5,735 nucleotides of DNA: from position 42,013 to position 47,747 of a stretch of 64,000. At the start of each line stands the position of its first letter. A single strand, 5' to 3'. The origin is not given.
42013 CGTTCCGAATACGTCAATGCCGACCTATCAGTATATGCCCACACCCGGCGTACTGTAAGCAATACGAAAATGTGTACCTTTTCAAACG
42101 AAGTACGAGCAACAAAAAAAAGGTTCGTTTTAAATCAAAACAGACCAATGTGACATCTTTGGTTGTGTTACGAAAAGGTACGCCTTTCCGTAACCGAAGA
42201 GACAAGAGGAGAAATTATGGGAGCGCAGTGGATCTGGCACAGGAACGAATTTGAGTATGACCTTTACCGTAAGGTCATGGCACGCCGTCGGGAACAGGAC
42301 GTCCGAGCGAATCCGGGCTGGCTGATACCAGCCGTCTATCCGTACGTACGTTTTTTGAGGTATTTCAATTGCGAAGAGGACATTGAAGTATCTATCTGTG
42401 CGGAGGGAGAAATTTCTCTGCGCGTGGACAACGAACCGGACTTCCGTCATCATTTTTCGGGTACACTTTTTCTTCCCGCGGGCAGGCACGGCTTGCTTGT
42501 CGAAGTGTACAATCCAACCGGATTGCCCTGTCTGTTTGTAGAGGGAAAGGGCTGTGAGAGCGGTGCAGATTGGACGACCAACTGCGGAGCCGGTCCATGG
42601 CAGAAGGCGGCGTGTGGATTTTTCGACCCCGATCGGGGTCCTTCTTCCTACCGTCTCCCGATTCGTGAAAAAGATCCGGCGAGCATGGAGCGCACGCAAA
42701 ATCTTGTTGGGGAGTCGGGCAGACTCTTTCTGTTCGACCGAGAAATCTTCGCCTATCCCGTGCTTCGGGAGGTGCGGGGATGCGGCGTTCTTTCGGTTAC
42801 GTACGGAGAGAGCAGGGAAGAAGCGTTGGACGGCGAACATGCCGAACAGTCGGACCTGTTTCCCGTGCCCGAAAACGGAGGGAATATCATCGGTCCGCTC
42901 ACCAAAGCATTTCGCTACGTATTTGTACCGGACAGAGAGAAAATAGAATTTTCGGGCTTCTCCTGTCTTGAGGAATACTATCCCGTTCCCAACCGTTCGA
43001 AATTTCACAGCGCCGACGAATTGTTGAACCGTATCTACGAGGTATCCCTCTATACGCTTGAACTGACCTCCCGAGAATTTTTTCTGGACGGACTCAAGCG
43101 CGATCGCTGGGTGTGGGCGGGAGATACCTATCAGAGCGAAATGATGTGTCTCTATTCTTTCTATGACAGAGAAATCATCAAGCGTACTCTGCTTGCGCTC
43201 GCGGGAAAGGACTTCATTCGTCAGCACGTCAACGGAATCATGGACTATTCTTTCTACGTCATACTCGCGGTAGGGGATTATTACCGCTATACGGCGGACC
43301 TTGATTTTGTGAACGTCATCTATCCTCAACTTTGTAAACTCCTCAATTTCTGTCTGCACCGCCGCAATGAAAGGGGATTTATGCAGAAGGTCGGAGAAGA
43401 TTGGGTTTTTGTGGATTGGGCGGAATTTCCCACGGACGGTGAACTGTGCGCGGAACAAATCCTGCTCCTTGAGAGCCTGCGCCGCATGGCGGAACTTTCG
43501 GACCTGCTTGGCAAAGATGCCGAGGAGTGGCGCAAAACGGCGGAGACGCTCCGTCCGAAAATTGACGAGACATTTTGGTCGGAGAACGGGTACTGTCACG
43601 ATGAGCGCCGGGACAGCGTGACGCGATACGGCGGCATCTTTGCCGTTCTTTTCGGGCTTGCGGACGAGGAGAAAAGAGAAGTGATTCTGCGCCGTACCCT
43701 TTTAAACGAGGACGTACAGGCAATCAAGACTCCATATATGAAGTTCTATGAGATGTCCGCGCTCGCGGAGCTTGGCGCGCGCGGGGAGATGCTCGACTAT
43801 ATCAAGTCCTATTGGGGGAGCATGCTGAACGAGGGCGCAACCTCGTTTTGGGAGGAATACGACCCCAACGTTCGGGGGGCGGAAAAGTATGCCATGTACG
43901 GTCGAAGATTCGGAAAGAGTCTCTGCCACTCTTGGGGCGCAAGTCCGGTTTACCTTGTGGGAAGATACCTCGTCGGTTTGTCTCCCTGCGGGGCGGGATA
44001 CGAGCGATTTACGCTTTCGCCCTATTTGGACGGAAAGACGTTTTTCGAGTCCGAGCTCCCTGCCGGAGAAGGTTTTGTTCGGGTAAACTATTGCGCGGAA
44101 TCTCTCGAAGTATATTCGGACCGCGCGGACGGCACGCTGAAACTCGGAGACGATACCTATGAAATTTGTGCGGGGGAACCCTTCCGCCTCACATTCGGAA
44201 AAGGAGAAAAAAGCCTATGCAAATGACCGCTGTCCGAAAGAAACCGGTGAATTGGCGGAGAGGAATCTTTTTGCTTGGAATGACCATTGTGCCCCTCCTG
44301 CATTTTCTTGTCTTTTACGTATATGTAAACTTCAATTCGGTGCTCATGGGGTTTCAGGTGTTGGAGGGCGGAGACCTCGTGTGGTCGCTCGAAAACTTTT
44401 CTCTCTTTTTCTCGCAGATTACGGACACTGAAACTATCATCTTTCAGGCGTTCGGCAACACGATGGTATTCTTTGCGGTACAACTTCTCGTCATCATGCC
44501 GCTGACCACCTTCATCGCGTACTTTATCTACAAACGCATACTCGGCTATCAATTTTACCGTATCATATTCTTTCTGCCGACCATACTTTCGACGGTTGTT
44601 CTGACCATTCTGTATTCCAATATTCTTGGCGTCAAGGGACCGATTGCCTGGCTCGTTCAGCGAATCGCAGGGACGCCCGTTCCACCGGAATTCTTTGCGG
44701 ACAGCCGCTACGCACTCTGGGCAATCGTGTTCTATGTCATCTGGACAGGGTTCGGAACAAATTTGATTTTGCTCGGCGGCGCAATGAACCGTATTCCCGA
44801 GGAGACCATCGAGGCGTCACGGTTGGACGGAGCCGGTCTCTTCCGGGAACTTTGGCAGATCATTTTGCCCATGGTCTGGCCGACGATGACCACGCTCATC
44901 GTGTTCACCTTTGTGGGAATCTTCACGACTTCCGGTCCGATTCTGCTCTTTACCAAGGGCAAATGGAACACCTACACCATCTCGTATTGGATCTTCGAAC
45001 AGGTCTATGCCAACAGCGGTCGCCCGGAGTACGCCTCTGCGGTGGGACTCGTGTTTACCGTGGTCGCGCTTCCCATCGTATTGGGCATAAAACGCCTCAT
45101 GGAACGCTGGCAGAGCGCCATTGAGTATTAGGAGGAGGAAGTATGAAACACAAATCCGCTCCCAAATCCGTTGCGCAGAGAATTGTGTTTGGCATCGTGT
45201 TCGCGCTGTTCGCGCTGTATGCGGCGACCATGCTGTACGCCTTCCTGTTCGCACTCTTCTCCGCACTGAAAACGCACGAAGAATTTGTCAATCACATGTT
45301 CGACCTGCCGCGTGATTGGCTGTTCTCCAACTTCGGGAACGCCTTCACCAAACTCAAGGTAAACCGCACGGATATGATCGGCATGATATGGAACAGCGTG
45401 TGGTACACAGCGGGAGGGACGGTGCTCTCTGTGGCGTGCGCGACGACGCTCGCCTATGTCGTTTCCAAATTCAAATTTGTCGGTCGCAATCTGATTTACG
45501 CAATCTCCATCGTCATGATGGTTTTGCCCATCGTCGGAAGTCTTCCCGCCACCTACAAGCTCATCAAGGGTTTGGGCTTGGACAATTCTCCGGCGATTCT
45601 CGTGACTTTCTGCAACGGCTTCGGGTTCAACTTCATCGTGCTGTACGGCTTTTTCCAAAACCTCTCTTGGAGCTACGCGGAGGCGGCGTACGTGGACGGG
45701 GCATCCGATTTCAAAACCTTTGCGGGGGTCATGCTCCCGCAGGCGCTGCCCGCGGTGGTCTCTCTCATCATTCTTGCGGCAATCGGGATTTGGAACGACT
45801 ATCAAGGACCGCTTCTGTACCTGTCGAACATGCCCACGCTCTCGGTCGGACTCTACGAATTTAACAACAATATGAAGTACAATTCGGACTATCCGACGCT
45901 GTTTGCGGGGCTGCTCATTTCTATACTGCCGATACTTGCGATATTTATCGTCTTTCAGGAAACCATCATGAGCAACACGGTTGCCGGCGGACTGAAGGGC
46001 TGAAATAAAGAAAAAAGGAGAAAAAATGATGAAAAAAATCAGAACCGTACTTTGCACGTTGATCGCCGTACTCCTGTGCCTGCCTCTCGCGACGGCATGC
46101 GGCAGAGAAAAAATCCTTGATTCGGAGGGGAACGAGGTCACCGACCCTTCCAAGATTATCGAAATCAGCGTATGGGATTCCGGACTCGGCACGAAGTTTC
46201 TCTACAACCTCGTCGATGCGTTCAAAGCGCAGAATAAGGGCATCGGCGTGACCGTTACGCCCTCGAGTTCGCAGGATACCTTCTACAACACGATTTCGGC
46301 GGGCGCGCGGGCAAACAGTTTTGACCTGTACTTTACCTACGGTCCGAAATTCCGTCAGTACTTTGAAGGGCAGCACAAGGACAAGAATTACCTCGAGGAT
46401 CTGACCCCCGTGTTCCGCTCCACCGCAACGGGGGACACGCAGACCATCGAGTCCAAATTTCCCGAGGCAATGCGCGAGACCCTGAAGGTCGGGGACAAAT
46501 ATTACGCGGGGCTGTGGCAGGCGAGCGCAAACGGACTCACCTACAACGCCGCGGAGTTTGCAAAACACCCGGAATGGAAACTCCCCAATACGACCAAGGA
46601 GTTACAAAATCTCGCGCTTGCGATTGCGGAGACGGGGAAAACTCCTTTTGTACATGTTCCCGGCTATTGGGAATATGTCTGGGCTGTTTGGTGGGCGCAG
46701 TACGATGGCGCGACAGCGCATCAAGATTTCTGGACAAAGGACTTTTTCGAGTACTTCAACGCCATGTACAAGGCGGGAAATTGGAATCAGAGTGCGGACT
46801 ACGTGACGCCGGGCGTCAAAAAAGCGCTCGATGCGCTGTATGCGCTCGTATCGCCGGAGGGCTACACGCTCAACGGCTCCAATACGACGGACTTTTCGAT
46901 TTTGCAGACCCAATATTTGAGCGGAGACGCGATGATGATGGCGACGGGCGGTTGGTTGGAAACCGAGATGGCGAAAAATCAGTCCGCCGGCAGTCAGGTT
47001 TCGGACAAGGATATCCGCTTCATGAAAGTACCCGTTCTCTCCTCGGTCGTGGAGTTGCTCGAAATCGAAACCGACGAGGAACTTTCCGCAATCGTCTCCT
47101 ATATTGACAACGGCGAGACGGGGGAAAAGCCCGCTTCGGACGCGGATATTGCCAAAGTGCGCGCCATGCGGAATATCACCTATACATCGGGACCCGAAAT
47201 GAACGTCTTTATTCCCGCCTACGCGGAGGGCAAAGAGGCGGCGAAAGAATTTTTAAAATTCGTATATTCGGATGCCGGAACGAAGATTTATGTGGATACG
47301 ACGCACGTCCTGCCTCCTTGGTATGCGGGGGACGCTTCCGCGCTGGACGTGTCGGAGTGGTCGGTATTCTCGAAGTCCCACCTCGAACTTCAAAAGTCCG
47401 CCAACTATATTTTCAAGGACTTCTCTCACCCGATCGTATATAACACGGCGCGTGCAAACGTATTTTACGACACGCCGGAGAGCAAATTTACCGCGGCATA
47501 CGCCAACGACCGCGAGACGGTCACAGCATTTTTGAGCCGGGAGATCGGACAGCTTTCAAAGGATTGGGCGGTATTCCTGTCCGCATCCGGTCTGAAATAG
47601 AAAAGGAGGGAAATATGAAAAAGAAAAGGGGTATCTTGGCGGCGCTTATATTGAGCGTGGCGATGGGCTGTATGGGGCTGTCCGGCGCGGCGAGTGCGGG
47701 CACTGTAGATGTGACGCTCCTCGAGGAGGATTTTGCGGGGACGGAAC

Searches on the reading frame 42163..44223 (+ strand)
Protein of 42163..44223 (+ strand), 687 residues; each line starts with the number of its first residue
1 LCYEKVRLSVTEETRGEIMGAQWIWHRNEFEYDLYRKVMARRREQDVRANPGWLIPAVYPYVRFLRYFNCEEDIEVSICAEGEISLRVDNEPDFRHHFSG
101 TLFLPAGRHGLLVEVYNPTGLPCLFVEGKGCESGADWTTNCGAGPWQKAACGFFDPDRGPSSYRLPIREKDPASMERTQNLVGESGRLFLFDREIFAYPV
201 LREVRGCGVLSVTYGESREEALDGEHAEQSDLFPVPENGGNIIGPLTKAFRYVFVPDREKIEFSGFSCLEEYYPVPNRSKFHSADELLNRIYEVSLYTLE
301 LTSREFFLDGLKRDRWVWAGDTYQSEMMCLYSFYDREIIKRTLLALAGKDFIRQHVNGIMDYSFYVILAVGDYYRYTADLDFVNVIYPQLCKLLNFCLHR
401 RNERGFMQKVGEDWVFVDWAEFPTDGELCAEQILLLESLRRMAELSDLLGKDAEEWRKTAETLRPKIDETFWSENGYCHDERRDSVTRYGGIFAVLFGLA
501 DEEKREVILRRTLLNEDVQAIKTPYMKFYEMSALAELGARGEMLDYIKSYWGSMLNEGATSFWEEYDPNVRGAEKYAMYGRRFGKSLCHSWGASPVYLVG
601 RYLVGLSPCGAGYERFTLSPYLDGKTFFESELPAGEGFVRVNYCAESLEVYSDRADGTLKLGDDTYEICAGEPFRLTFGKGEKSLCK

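Call 12: search_protein_families(library=pfam, proteins=[window:42163-44223:+], max_evalue=0.001)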
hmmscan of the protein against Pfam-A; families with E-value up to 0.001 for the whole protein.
window:42163-44223:+ (687 aa): 4 families
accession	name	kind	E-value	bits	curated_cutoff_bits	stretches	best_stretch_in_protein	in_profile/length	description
PF21209.4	Bac_rhamnosid-like_N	-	8.9e-28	97.6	27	1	62-255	1-209/209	Alpha-rhamnosidase-like, bacteroidetes, N-terminal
PF17389.8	Bac_rhamnosid6H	-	3.8e-24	86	24.5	1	278-601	3-337/339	Bacterial alpha-L-rhamnosidase 6 hairpin glycosidase domain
PF22422.2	MGH1-like_GH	-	2.2e-06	27.9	27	0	435-513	179-265/356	Mannosylglycerate hydrolase MGH1-like glycoside hydrolase domain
PF06202.20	GDE_C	-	5.7e-05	22.7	21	1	360-480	80-216/367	Amylo-alpha-1,6-glucosidase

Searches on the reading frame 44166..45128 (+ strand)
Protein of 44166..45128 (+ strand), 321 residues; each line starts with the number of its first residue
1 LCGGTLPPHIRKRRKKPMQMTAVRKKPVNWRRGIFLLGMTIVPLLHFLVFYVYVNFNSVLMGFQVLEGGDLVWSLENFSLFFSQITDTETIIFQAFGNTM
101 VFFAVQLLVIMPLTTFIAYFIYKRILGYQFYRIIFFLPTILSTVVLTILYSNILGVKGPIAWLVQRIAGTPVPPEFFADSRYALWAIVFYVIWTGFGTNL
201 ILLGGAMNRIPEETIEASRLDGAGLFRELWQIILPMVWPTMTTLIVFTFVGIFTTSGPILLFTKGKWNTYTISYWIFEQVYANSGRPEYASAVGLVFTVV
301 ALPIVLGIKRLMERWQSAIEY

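Call 12: search_protein_families(library=pfam, proteins=[window:44166-45128:+], max_evalue=0.001)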
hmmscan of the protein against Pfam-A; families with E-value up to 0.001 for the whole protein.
window:44166-45128:+ (321 aa): 1 family
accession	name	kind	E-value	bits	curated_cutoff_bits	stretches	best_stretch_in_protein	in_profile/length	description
PF00528.27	BPD_transp_1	-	6.7e-12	45.9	26.4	1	112-312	3-178/184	Binding-protein-dependent transport system inner membrane component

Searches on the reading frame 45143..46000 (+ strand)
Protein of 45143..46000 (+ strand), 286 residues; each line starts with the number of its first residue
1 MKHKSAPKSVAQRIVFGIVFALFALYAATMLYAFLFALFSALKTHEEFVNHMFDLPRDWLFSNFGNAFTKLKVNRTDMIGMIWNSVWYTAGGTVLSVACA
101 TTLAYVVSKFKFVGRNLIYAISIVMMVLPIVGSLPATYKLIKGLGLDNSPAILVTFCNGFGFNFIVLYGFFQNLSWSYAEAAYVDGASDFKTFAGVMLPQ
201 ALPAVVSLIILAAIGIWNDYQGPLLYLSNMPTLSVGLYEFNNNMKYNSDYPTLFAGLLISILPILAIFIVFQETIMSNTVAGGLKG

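Call 12: search_protein_families(library=pfam, proteins=[window:45143-46000:+], max_evalue=0.001)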
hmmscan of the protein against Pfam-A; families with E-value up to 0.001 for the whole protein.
window:45143-46000:+ (286 aa): 1 family
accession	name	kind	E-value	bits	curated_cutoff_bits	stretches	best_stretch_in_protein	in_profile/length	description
PF00528.27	BPD_transp_1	-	4e-20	72.8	26.4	1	102-270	3-174/184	Binding-protein-dependent transport system inner membrane component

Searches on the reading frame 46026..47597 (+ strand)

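Call 12: search_protein_families(library=pfam, proteins=[window:46026-47597:+], max_evalue=0.001)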
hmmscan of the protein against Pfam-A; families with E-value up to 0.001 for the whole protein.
window:46026-47597:+ (524 aa): 2 families
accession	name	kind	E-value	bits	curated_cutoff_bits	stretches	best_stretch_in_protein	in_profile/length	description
PF01547.30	SBP_bac_1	-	6.6e-14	53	26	1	56-419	5-306/307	Bacterial extracellular solute-binding protein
PF13531.11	SBP_bac_11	-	0.00024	21.4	25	0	391-423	190-222/227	Bacterial extracellular solute-binding protein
